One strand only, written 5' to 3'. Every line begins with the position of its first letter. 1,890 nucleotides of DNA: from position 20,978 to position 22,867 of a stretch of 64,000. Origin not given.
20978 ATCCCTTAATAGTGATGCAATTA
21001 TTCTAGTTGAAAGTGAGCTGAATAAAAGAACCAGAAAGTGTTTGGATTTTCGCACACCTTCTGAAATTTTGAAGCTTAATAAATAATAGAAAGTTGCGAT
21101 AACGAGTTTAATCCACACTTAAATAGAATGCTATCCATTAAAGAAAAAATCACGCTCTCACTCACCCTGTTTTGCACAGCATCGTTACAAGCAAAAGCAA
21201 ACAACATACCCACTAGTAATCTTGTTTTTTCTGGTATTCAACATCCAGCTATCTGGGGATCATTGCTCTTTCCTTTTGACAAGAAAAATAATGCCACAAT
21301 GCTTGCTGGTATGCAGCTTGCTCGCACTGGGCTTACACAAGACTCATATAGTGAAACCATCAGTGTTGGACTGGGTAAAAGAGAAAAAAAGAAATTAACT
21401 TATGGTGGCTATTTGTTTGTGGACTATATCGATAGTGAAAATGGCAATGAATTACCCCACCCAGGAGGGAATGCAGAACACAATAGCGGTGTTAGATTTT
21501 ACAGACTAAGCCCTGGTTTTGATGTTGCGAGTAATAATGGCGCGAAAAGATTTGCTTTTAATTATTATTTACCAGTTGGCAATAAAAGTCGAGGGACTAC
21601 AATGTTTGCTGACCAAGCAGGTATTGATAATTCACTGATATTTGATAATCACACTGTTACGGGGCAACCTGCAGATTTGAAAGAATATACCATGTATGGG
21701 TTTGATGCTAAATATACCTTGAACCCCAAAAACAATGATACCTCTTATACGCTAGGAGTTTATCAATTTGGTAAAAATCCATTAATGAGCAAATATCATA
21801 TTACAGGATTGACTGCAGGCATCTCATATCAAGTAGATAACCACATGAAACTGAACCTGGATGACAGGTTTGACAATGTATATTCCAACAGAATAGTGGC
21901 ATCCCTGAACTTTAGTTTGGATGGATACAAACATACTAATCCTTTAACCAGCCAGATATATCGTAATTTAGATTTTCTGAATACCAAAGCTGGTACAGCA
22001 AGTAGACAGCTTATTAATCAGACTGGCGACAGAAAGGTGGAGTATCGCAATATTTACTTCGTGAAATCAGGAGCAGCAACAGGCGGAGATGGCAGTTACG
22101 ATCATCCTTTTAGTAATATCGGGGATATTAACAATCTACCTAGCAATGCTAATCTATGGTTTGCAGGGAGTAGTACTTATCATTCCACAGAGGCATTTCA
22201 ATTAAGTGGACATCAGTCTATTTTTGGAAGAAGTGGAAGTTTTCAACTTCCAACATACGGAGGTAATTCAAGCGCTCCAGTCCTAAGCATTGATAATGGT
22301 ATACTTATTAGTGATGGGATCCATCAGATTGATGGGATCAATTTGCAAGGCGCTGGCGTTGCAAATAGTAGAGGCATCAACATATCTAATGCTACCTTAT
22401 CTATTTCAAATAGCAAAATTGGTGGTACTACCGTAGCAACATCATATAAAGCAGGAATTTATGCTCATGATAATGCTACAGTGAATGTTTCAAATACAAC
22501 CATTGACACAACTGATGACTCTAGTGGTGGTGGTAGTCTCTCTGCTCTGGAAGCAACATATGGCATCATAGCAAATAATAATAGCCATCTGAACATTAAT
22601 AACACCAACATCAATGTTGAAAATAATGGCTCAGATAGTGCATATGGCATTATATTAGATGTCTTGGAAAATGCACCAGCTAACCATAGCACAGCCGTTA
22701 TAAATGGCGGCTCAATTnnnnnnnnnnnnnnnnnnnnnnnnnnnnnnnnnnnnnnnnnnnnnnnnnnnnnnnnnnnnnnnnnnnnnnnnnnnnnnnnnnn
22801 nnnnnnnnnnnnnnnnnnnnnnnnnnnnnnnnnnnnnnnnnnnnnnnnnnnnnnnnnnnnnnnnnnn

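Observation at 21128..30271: Tandem triplication of genes for large secreted beta-helix repeat proteins with repeat-number variation and one frameshifted copy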

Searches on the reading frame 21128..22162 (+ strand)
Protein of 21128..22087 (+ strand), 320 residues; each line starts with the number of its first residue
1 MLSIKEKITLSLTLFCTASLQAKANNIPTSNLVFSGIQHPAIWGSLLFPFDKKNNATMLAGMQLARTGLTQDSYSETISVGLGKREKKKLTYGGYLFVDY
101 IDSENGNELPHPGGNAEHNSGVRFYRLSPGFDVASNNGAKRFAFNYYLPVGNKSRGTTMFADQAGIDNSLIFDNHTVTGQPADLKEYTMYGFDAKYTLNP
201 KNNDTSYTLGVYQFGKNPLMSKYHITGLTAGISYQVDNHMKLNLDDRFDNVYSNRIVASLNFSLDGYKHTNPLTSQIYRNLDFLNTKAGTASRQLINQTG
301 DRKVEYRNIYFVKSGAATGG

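Call 25: find_homologous_proteins(query=window:21128-22087:+, max_evalue=10)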
Query window:21128-22087:+: 3749 candidates shared short words with the query, none scored E <= 10.

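Call 42: find_homologous_proteins(query=A4, max_evalue=0.00001)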
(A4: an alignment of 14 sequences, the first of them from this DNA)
Query A4 (14 sequences) (345 aa, profile of the alignment): 1 proteins with E <= 0.00001 among 8000 candidates.
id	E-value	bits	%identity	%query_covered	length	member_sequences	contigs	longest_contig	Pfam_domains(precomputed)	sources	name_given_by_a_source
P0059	5.1e-43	166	30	6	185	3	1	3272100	PF11924.15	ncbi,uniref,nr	ncbi:inverse autotransporter beta domain-containing protein [Legionella clemsonensis]|uniref:Inverse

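Call 58: predict_structure(alignment_id=A4)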
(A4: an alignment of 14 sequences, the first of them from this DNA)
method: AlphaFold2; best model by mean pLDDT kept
length: 345 residues; sequences in the alignment: 14
mean_pLDDT: 77.9   pTM: 0.69
mean pLDDT of the five models: 77.9, 76.6, 76.3, 75.3, 74.5
residues with pLDDT >= 90: 73; 70-90: 186; 50-70: 61; < 50: 25
segments of 3 or more residues with pLDDT < 50: 19-23, 106-119, 284-288
pLDDT, mean of each block of 10 residues (from residue 1): 68 56 62 76 87 91 84 79 95 95 57 46 84 91 91 68 74 87 77 91 87 72 76 91 79 74 76 82 51 69 84 84 88 78 73
secondary structure, 60 per line:
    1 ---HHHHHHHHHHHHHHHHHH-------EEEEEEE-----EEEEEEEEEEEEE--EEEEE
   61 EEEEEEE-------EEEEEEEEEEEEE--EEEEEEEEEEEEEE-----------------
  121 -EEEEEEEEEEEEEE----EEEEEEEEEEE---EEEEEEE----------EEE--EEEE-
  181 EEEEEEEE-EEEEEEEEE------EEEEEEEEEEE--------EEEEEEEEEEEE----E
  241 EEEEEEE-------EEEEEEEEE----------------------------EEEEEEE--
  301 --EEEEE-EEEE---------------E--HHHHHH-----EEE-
elements in order: H4-21 E29-35 E41-53 E56-67 E75-87 E90-103 E122-135 E140-150 E154-160 E171-173 E176-179 E181-188 E190-198 E205-215 E224-235 E240-247 E255-263 E292-298 E303-307 E309-312 H331-336 E342-344

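Call 62: fold_search(model_id=the predicted structure, library=pdb)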
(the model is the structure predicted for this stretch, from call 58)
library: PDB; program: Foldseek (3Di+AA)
matches with E <= 10: 680; with E <= 0.001: 33
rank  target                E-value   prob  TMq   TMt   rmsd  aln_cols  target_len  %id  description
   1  4e1t                  1.1e-08  1.00  0.46  0.63   6.5       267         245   15  X-ray crystal structure of the transmembrane beta-domain from invasin from Yersinia pseudotuberculosis (released 2012-06-13)
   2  5g26                  1.5e-07  1.00  0.51  0.71   6.2       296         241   14  Unveiling the Mechanism Behind the in-meso Crystallization of Membrane Proteins (released 2017-02-15)
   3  4e1s                  2.4e-07  1.00  0.48  0.67   5.7       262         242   13  X-ray crystal structure of the transmembrane beta-domain from intimin from EHEC strain O157:H7 (released 2012-06-13)
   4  2j1n_A                1.1e-04  1.00  0.27  0.27  14.4       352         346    9  osmoporin OmpC (released 2006-09-06)
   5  5o68_F                1.2e-04  1.00  0.36  0.45  10.1       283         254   11  Crystal Structure of the Pseudomonas functional amyloid secretion protein FapF - R157A mutant (released 2017-08-23)
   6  9a32_MODEL_1_A        1.3e-04  1.00  0.32  0.30  13.1       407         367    9  Model of E. coli OmpC by in-cell photo-crosslinking MS and deep learning (released 2023-02-24)
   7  6z34                  1.5e-04  1.00  0.32  0.29  14.8       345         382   12  CymD monoaromatic hydrocarbon channel (released 2020-11-04)
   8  5o68_C                2.0e-04  1.00  0.38  0.47   9.2       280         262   10  Crystal Structure of the Pseudomonas functional amyloid secretion protein FapF - R157A mutant (released 2017-08-23)
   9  5o68_L                2.1e-04  1.00  0.38  0.48   9.7       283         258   10  Crystal Structure of the Pseudomonas functional amyloid secretion protein FapF - R157A mutant (released 2017-08-23)
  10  2xe2_A                2.6e-04  1.00  0.28  0.28  14.5       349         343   10  Molecular insights into clinically isolated OmpC20 mutants and their role in multi-drug resistance (released 2010-05-19)
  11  9oqa                  2.9e-04  1.00  0.31  0.20  12.9       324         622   10  Cryo-EM structure of AaaA, a Pseudomonas Aeruginosa autotransporter (released 2025-08-13)
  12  5o68_G                3.0e-04  1.00  0.37  0.45  10.3       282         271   10  Crystal Structure of the Pseudomonas functional amyloid secretion protein FapF - R157A mutant (released 2017-08-23)
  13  2xe5_A                3.4e-04  0.99  0.27  0.27  14.7       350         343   10  Molecular insights into clinically isolated OmpC mutants and their role in multi-drug resistance (OmpC26) (released 2010-05-26)
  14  3kvn_X                3.7e-04  0.99  0.25  0.16  20.4       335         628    9  Crystal structure of the full-length autotransporter EstA from Pseudomonas aeruginosa (released 2010-01-26)
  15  4ctd_A                3.9e-04  1.00  0.35  0.48  15.8       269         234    9  X-ray structure of an engineered OmpG loop6-deletion (released 2014-08-13)
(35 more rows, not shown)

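Call 66: find_encoding_contigs(protein=P0059, flank=6000, max_places=3)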
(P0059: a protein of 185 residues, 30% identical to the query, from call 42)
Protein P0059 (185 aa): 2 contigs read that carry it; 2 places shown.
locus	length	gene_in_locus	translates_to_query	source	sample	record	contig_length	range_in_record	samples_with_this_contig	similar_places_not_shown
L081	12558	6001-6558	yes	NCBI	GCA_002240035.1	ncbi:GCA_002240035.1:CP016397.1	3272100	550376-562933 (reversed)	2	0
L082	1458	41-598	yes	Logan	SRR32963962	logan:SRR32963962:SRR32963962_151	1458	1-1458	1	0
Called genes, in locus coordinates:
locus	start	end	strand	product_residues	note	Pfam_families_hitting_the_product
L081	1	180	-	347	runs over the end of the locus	PF00072:Response_reg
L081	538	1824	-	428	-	PF02518:HATPase_c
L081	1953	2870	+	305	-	PF01379:Porphobil_deam, PF03900:Porphobil_deamC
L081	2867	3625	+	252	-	PF02602:HEM4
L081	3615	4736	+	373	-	PF04375:HemX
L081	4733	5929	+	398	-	PF07219:HemY_N, PF07719:TPR_2 (faint), PF09613:HrpB1_HrpK (faint), PF13428:TPR_14 (faint), PF14559:TPR_19 (faint)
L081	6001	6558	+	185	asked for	PF11924:IAT_beta (weak)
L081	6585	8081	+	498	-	-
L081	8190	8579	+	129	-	-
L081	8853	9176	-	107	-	-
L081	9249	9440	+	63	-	-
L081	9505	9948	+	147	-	PF11924:IAT_beta (weak)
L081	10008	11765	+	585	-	-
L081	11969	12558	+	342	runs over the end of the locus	-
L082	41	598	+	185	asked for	PF11924:IAT_beta (weak)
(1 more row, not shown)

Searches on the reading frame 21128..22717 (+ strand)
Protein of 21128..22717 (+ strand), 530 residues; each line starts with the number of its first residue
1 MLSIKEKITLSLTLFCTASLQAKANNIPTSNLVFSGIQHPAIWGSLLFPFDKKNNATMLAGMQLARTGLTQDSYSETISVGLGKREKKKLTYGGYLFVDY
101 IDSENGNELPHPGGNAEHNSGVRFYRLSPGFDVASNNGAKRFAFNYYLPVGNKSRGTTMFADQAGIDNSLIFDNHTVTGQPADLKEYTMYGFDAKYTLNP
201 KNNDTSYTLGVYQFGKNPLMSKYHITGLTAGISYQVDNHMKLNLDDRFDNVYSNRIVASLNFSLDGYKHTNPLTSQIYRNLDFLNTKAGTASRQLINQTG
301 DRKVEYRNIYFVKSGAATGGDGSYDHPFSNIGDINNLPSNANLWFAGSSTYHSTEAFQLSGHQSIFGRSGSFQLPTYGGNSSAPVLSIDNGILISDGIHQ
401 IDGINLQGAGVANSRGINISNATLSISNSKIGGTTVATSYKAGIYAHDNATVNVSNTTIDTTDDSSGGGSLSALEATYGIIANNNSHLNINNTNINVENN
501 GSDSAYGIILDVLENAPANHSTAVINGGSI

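Call 32: search_protein_representatives(protein=window:21128-22717:+)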
Query: 530 residues. Proteins with E-value up to 0.001 (for the whole library): 44; up to 1e-10: 18; up to 1e-30: 2. The best 44 are listed.
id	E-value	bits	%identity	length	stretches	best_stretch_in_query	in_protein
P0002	0.0e+00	1073.1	83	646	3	1-530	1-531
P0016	5.8e-34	134.2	35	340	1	145-443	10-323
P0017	1.1e-26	110.2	31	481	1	12-495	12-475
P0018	2.8e-26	108.9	31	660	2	25-526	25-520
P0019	6.4e-23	97.8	31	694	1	8-501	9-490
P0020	4.9e-22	94.8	30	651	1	120-502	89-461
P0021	3.9e-21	91.9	33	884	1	35-526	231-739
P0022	8.1e-18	80.9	29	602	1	12-501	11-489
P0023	7.6e-17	77.7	33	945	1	120-511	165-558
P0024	2.3e-15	72.8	30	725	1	76-526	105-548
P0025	3.1e-13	65.8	27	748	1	120-503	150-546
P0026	4.9e-13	65.1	29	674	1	10-508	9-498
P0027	5.7e-13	64.9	24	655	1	13-510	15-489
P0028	1.0e-12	64.1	33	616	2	79-470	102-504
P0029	1.1e-12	64.0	29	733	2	98-462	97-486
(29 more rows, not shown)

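Call 39: find_related_loci(query=window:21128-22717:+, collection=genome_contigs, flank=8000)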
Query window:21128-22717:+ (530 aa) in genome_contigs; peptide patterns used: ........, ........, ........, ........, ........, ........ (x = any residue, [..] = any of these).
200 stretches matched a pattern, but none encodes a relative of the query by tblastn (E <= 1e-3).

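Call 45: list_cluster_members(proteins=[P0016, P0017, P0018, P0019, P0020, P0021, P0022, P0023, P0024, P0026])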
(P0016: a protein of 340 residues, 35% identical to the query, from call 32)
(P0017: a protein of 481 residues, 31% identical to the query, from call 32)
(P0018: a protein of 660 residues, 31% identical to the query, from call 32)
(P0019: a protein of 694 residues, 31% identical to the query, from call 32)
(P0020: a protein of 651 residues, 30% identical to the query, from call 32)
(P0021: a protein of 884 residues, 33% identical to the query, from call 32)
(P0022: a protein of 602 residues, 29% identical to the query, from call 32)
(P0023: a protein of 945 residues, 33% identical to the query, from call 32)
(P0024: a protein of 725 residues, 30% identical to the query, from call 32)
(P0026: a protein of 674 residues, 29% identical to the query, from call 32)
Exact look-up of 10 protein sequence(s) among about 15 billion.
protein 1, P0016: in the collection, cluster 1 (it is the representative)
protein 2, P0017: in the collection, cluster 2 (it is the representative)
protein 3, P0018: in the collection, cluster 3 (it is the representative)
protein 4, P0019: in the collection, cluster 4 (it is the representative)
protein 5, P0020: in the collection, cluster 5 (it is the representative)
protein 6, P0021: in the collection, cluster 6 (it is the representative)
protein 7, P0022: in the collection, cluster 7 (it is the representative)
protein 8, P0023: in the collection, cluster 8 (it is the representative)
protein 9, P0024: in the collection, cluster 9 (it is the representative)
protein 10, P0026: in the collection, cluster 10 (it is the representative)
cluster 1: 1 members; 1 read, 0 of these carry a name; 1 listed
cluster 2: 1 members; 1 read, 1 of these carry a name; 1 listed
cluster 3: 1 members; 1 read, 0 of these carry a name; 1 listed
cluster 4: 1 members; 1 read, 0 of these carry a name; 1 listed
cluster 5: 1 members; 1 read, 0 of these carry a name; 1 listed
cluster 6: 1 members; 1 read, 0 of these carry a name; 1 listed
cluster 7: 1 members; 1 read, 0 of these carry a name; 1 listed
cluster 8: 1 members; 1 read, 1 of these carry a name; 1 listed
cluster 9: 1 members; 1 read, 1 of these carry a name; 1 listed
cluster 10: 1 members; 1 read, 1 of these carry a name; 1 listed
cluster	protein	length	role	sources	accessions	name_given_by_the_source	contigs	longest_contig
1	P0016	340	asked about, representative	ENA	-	-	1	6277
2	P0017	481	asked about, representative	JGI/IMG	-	hypothetical protein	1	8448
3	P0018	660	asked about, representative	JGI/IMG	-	-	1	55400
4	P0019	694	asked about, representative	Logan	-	-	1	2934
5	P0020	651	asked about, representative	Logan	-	-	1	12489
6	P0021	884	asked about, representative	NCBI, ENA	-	-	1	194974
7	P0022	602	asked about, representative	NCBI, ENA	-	-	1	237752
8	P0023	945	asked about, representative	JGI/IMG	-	hypothetical protein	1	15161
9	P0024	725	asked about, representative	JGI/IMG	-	hypothetical protein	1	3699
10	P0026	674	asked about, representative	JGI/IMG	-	trimeric autotransporter adhesin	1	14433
